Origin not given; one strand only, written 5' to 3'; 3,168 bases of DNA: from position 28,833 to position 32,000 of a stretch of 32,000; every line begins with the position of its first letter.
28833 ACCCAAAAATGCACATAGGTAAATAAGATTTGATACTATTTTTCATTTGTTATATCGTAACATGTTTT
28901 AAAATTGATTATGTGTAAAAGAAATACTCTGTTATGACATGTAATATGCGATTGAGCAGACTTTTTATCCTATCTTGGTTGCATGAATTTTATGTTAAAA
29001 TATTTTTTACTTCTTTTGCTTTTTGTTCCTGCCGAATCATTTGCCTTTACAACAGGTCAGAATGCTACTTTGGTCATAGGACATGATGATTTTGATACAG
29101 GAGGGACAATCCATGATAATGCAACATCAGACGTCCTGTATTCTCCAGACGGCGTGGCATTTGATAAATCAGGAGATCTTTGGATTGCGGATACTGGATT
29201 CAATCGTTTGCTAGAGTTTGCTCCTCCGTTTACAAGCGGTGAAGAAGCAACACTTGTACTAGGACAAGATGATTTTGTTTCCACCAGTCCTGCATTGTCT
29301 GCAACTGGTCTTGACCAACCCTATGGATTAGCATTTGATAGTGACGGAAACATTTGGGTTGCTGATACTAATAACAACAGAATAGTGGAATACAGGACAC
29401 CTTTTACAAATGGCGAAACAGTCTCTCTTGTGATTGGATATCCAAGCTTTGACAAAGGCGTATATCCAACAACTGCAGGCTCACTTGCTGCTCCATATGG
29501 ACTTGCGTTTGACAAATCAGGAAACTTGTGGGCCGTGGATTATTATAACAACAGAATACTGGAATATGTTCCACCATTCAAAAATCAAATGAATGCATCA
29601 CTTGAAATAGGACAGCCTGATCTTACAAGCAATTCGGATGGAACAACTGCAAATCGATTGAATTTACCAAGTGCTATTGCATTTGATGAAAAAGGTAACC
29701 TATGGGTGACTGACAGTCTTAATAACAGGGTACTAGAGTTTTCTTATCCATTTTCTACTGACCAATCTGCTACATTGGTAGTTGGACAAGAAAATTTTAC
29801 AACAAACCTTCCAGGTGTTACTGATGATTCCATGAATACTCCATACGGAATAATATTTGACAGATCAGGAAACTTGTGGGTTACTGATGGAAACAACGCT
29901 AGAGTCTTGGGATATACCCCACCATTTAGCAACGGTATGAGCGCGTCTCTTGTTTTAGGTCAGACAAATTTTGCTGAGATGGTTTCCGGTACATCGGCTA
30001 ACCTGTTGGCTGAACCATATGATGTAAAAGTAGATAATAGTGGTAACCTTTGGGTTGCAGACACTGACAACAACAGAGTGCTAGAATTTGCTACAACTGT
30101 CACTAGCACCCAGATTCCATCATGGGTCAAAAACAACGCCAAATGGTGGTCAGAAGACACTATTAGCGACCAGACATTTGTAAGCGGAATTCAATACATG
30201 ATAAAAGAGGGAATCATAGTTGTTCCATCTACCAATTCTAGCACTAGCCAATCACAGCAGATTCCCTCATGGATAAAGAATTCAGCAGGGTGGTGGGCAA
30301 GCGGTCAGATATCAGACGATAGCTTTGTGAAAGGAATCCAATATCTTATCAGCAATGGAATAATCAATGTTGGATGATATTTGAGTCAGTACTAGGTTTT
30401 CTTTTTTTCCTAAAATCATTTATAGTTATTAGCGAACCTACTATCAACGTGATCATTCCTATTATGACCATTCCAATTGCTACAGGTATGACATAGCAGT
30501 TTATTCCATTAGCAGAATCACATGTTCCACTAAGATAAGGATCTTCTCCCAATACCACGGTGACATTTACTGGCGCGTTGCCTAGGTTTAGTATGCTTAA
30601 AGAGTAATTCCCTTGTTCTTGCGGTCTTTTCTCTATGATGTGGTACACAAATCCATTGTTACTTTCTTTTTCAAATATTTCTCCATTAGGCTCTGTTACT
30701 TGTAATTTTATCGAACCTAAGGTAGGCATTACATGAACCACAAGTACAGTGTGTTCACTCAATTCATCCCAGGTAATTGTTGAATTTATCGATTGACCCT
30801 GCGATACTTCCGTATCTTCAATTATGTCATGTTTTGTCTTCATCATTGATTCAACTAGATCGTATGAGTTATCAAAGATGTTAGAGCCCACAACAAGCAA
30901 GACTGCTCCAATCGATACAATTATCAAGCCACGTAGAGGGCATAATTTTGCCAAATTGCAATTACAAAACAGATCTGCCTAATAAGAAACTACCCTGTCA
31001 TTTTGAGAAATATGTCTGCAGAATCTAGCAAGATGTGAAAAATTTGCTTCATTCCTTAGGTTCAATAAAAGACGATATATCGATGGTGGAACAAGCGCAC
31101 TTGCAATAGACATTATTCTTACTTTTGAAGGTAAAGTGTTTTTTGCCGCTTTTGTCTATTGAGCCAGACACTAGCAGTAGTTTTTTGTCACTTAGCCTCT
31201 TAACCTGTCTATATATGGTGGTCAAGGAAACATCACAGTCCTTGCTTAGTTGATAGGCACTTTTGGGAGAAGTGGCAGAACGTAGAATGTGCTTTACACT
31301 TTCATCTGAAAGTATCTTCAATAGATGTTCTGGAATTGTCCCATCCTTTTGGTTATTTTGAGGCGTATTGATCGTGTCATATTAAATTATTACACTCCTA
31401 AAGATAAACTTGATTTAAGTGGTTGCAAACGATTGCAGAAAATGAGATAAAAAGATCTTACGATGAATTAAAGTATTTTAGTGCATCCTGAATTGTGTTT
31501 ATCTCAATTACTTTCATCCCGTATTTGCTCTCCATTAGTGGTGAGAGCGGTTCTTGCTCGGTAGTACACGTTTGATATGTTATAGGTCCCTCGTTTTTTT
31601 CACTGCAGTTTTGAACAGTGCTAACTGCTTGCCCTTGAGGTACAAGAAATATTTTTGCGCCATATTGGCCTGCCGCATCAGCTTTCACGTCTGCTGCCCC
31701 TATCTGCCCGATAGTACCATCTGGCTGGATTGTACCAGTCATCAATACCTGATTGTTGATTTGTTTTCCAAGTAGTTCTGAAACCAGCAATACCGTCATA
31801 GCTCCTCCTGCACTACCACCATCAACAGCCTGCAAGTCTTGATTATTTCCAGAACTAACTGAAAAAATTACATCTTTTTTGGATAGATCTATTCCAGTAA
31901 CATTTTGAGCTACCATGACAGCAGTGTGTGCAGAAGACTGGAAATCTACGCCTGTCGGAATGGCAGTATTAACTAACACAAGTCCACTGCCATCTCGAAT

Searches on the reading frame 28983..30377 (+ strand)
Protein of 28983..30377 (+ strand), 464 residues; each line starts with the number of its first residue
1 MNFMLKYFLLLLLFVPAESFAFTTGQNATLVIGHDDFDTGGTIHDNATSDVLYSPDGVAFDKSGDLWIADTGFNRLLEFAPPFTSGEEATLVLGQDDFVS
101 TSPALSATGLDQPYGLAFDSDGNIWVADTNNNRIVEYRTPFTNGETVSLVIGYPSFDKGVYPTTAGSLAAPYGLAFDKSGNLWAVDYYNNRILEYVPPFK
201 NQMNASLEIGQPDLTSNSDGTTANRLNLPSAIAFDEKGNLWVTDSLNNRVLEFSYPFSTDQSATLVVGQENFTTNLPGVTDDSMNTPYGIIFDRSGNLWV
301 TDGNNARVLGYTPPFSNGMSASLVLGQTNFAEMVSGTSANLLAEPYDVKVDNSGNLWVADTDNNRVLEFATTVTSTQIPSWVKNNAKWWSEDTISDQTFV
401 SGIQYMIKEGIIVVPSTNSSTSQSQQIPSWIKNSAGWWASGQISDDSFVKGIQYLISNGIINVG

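Call 35: search_protein_families(library=pfam, proteins=[window:28983-30377:+], max_evalue=0.001)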
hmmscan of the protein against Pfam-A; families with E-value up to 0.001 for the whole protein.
window:28983-30377:+ (464 aa): 11 families
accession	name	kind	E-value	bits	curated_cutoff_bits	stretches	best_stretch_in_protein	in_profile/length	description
PF01436.27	NHL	-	1.1e-37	126.6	20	2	110-136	1-27/28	NHL repeat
PF08450.18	SGL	-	7.2e-16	59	26.3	0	221-313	128-212/246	SMP-30/Gluconolactonase/LRE-like region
PF07494.17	Reg_prop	-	3.6e-12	45.4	20.4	0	114-128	8-22/24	Two component regulator propeller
PF24684.1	Vgb_lyase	-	6e-12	45.4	50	0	112-135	98-121/290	Virginiamycin B lyase family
PF05787.19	PhoX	-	4e-11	43.2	24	0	32-71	408-447/515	Alkaline phosphatase PhoX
PF06739.17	SBBP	-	8e-11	42.2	20.5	0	110-127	12-29/38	Beta-propeller repeat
PF25021.1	TEN_NHL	-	6.7e-10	38.9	27.1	0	109-136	140-167/357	Teneurin NHL domain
PF21070.2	IcmF_helical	-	6.2e-09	36.5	24.1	0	230-331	2-102/106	Type VI secretion protein IcmF helical domain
PF23500.1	DUF7133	-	3.7e-06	26.9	27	0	340-362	24-46/385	Domain of unknown function (DUF7133)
PF13449.12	Phytase-like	-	1.6e-05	25.4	27.6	0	173-255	8-96/284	Esterase-like activity of phytase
PF24565.1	Ned1_M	-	0.00018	21.7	27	0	225-246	68-89/100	Nuclear elongation and deformation protein 1-like, middle domain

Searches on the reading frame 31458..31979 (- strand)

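Call 35: search_protein_families(library=pfam, proteins=[window:31458-31979:-], max_evalue=0.001)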
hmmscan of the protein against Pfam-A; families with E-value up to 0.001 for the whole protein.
window:31458-31979:- (173 aa): 1 family
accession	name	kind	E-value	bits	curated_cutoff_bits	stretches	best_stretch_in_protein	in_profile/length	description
PF05362.19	Lon_C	-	4.1e-08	33.5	21.1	1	52-138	107-192/205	Lon protease (S16) C-terminal proteolytic domain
